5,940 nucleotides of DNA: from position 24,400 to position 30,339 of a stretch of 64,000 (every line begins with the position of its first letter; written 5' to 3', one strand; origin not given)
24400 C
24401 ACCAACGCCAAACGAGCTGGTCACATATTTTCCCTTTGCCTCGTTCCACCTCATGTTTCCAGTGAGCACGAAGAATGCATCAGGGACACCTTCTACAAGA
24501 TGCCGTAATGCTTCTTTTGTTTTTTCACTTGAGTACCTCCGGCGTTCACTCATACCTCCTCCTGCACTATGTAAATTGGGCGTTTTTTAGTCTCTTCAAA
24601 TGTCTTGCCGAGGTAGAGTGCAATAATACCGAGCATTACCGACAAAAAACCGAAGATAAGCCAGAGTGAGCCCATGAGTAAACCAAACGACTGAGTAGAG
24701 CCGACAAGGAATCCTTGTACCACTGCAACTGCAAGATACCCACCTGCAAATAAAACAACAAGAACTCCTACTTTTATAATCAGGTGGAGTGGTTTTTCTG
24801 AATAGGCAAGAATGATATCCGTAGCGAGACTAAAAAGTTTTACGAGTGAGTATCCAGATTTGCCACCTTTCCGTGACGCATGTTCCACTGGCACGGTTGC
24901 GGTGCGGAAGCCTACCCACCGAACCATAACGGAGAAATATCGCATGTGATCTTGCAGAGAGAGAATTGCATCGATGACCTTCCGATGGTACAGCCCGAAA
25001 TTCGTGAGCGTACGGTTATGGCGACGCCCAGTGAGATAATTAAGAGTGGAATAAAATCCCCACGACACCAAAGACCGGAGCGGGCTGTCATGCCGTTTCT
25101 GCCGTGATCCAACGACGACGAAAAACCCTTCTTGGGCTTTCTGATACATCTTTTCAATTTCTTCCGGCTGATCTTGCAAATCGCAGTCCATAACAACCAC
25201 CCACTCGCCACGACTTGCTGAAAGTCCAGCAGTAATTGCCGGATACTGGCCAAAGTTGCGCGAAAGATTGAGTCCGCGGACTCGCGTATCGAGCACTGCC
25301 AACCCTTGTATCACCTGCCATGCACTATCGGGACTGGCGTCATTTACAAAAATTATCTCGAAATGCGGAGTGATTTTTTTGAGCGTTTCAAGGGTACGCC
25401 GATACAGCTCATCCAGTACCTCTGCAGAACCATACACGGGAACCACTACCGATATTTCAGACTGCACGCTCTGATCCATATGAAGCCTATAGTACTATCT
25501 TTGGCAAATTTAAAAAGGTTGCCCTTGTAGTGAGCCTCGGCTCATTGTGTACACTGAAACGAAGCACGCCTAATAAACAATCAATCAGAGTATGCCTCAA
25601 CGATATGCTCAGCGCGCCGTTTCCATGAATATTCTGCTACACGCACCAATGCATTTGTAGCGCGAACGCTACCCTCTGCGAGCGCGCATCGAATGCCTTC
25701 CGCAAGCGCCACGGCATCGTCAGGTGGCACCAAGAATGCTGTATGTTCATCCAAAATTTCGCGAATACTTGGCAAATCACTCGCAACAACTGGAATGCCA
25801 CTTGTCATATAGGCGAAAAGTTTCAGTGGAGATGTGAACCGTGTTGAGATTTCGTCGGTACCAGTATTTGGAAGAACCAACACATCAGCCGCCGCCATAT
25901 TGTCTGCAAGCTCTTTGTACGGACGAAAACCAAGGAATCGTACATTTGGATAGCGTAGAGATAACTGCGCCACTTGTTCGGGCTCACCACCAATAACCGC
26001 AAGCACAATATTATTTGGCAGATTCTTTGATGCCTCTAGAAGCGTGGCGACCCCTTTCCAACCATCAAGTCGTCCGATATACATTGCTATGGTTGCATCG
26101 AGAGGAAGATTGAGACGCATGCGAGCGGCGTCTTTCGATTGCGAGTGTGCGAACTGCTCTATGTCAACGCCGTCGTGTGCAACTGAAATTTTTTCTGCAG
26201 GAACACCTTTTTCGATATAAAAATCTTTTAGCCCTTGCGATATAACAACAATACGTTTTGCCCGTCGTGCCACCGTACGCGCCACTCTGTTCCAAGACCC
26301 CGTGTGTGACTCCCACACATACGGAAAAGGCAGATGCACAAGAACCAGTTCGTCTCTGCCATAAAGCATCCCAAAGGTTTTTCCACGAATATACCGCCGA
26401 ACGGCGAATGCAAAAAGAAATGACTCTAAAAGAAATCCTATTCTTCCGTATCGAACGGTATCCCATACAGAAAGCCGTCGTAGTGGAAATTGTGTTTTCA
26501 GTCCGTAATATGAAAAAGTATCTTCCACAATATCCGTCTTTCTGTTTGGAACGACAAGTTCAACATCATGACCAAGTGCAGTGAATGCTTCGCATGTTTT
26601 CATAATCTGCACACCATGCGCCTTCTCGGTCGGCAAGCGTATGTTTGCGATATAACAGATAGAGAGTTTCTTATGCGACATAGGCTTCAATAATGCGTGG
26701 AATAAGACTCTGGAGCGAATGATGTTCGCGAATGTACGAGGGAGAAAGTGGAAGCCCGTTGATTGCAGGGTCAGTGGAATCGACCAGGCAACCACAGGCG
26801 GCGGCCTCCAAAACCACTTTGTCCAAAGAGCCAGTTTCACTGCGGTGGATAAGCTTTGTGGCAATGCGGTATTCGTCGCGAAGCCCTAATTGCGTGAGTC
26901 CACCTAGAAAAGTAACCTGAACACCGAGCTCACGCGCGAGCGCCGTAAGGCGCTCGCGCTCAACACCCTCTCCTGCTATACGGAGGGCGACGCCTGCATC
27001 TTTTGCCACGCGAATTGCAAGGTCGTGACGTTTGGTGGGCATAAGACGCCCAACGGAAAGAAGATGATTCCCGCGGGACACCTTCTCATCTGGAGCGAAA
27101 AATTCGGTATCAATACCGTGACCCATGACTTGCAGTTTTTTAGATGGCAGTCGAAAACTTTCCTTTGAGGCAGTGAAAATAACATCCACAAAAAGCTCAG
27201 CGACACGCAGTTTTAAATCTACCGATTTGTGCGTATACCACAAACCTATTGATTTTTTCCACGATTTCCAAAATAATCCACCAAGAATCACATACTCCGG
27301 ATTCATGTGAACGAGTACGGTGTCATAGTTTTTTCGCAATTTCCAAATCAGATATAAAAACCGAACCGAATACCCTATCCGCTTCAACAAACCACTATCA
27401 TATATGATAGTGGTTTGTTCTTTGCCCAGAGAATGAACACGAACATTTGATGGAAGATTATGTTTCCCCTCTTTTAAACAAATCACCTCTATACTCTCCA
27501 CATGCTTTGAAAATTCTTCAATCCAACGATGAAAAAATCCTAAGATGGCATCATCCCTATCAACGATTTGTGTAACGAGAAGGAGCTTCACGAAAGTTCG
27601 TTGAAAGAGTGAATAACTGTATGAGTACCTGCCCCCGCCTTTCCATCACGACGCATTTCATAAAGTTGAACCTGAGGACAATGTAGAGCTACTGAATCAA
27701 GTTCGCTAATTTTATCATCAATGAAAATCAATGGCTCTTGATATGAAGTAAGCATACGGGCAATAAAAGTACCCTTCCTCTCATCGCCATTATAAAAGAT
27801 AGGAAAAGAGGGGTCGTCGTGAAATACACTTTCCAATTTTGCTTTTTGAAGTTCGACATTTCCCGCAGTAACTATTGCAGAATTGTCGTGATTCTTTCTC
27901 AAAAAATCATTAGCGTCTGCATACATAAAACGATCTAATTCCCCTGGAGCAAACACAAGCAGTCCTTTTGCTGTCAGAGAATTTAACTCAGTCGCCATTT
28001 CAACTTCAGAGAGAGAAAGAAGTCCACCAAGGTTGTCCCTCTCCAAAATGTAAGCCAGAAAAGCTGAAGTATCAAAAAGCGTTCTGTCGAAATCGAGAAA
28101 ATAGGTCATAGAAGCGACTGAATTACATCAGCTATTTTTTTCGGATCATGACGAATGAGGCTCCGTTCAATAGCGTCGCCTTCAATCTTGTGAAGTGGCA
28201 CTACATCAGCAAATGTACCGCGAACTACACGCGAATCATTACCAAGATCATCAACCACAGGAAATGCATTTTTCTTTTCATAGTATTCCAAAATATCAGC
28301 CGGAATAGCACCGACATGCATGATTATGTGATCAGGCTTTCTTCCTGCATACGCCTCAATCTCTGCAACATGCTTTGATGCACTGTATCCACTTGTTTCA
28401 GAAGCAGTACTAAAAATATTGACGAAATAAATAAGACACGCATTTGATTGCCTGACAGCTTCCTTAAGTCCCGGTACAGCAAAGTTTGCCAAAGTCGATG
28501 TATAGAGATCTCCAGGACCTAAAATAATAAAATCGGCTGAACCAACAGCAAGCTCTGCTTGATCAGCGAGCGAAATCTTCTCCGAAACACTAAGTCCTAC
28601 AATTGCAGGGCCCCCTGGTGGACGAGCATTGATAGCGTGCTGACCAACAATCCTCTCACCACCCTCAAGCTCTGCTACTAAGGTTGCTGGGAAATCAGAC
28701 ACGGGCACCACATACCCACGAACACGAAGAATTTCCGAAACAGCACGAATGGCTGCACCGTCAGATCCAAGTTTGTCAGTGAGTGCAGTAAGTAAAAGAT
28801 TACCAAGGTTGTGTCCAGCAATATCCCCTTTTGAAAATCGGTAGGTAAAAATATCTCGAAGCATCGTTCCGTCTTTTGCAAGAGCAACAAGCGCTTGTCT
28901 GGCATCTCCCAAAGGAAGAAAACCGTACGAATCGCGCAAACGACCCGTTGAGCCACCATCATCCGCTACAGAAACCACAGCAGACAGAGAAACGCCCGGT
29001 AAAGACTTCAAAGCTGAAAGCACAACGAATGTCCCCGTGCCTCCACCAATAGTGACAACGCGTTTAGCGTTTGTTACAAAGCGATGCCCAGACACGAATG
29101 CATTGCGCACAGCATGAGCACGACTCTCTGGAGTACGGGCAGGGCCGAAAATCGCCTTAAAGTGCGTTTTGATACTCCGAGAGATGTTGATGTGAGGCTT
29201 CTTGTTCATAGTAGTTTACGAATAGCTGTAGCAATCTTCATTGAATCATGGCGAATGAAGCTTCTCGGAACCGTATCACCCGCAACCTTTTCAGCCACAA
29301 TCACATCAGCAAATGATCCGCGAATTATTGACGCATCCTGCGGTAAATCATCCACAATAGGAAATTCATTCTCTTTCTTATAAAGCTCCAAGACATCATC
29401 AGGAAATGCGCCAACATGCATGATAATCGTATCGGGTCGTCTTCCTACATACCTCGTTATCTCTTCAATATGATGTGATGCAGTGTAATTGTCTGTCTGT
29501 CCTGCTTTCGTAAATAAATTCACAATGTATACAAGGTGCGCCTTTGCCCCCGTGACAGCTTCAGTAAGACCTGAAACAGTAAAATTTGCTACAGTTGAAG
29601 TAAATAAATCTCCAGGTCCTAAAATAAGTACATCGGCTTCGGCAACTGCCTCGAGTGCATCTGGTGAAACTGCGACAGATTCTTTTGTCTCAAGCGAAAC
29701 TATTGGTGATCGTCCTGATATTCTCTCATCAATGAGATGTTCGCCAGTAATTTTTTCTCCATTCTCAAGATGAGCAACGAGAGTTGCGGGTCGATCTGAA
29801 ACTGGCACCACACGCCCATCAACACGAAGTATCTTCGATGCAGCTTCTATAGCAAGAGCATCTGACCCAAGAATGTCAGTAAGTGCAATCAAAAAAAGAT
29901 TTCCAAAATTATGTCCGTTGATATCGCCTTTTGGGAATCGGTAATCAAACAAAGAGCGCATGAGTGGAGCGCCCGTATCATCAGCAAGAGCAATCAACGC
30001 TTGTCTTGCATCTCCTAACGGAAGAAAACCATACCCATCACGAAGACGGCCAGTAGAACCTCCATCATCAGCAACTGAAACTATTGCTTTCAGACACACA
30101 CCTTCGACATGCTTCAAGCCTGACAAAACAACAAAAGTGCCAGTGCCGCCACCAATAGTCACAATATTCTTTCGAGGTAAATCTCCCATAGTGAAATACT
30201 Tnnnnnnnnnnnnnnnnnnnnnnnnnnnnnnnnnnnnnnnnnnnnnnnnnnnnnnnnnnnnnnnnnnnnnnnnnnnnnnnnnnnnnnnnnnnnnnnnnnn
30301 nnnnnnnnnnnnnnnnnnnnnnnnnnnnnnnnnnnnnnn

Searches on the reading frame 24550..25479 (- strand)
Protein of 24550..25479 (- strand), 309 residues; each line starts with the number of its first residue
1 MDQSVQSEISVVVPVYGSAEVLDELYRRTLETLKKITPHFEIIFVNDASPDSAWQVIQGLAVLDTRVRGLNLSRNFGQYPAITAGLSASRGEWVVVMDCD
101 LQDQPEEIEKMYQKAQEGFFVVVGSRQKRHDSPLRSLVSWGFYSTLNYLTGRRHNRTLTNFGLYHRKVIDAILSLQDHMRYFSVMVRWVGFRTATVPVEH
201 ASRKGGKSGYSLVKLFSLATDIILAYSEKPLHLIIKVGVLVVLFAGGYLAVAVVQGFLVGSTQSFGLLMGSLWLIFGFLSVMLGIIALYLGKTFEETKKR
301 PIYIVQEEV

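Call 18: search_protein_families(library=pfam, proteins=[window:24550-25479:-], max_evalue=0.001)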
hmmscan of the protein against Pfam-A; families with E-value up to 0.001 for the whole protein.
window:24550-25479:- (309 aa): 4 families
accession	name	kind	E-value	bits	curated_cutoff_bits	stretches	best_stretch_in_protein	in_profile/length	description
PF00535.33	Glycos_transf_2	-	1.3e-28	100.5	23.3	1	10-142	1-131/168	Glycosyl transferase family 2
PF12804.13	NTP_transf_3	-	4.7e-06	27.3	27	1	25-160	26-155/160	MobA-like NTP transferase domain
PF13641.12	Glyco_tranf_2_3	-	9e-06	26.3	27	1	9-134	3-131/230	Glycosyltransferase like family 2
PF10111.15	Glyco_tranf_2_2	-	0.00013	22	27.3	1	10-113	1-104/276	Glycosyltransferase like family 2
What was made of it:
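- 24550..25479 (-): GtrB/ArnC-like GT2, a candidate polyprenyl-phosphate glycosyltransferase for the cassette's sugar. Glycos_transf_2 at 1.3e-28 (call 18).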

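Call 25: search_solved_structures(query=window:24550-25479:-, max_evalue=0.00001)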
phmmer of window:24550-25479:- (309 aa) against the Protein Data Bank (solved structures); distinct sequences matched with E-value up to 0.00001: 9.
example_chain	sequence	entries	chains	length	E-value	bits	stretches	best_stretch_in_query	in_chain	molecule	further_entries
5ekp_C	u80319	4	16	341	1.5e-45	159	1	6-306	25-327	Uncharacterized glycosyltransferase sll0501 | Glycosyltransferase sll0501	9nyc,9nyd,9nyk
9nye_A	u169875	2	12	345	1.5e-45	159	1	6-306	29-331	Glycosyltransferase sll0501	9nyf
5eke_A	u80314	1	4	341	2e-45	158.6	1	6-306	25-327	Uncharacterized glycosyltransferase sll0501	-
9bhc_C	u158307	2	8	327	7.7e-45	156.6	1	7-307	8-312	Undecaprenyl-phosphate 4-deoxy-4-formamido-L-arabinose transferase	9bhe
8vxh_A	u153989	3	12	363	1.1e-44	156.1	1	7-307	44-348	Undecaprenyl-phosphate 4-deoxy-4-formamido-L-arabinose transferase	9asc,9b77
9hwj_A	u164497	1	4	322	1.4e-44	155.8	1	8-307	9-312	Undecaprenyl-phosphate 4-deoxy-4-formamido-L-arabinose transferase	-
5mlz_A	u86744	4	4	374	1e-14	57.8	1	8-144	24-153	Dolichol monophosphate mannose synthase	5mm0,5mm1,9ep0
5hea_A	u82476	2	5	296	2.2e-07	33.7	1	9-113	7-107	Putative glycosyltransferase (GalT1)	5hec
3bcv_A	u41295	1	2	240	3.9e-06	29.6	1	7-117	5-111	Putative glycosyltransferase protein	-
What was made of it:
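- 24550..25479 (-): Full-length matches to GtrB sll0501 (1.5e-45) and ArnC (7.7e-45) (call 25).
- On GtrB/ArnC polyprenyl-phosphate glycosyltransferases (GT2): GtrB 1.5e-45 and ArnC 7.7e-45 over residues 6-307 (call 25).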

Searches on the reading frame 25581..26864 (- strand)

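Call 18: search_protein_families(library=pfam, proteins=[window:25581-26864:-], max_evalue=0.001)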
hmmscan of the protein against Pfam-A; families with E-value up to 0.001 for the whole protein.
window:25581-26864:- (427 aa): 5 families
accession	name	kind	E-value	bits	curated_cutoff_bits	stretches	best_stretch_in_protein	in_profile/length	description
PF13692.12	Glyco_trans_1_4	-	2.1e-23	83.6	27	1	259-395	3-140/142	Glycosyl transferases group 1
PF00534.26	Glycos_transf_1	-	1.9e-19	70.3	26.4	1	245-398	3-159/172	Glycosyl transferases group 1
PF13439.12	Glyco_transf_4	-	5.1e-12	46.6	28.5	1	85-236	6-169/170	Glycosyltransferase Family 4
PF13579.12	Glyco_trans_4_4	-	1.4e-08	35.7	29.7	1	84-230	4-156/158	Glycosyl transferase 4-like domain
PF13524.12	Glyco_trans_1_2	-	3.4e-07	30.8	25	1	275-422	5-143/144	Glycosyl transferase-like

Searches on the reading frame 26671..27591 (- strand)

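Call 18: search_protein_families(library=pfam, proteins=[window:26671-27591:-], max_evalue=0.001)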
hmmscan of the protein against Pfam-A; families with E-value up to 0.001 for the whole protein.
window:26671-27591:- (306 aa): 2 families
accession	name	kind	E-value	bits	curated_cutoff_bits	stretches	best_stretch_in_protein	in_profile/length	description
PF00534.26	Glycos_transf_1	-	1.2e-13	51.4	26.4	1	166-273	7-122/172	Glycosyl transferases group 1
PF13692.12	Glyco_trans_1_4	-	4.3e-09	37.2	27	1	176-274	3-107/142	Glycosyl transferases group 1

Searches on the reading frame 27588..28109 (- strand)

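Call 18: search_protein_families(library=pfam, proteins=[window:27588-28109:-], max_evalue=0.001)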
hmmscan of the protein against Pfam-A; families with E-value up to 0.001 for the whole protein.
window:27588-28109:- (173 aa): 0 families

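Call 68: search_protein_families(library=pfam, proteins=[window:27588-28109:-], max_evalue=1)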
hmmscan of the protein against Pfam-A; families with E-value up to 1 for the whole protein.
window:27588-28109:- (173 aa): 3 families
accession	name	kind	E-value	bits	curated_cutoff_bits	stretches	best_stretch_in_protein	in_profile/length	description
PF06490.17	FleQ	-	0.0071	17.1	22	1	65-127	33-94/108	Flagellar regulatory protein FleQ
PF12710.13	HAD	-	0.016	16.1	27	1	4-93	2-120/189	haloacid dehalogenase-like hydrolase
PF03811.18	Zn_ribbon_InsA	-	0.19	11.9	26.1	1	139-161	3-25/35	InsA N-terminal domain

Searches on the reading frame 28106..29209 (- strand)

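Call 18: search_protein_families(library=pfam, proteins=[window:28106-29209:-], max_evalue=0.001)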
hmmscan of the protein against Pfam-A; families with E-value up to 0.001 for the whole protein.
window:28106-29209:- (367 aa): 1 family
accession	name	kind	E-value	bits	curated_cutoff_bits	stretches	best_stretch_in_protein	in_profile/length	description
PF01933.23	CofD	-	1.7e-72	244.5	30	1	51-322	1-274/290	2-phospho-L-lactate transferase CofD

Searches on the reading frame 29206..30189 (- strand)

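Call 18: search_protein_families(library=pfam, proteins=[window:29206-30189:-], max_evalue=0.001)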
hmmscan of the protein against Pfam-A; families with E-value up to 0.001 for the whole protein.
window:29206-30189:- (327 aa): 1 family
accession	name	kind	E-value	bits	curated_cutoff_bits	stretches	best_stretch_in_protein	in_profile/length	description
PF01933.23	CofD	-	1.6e-76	257.7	30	1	9-282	1-274/290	2-phospho-L-lactate transferase CofD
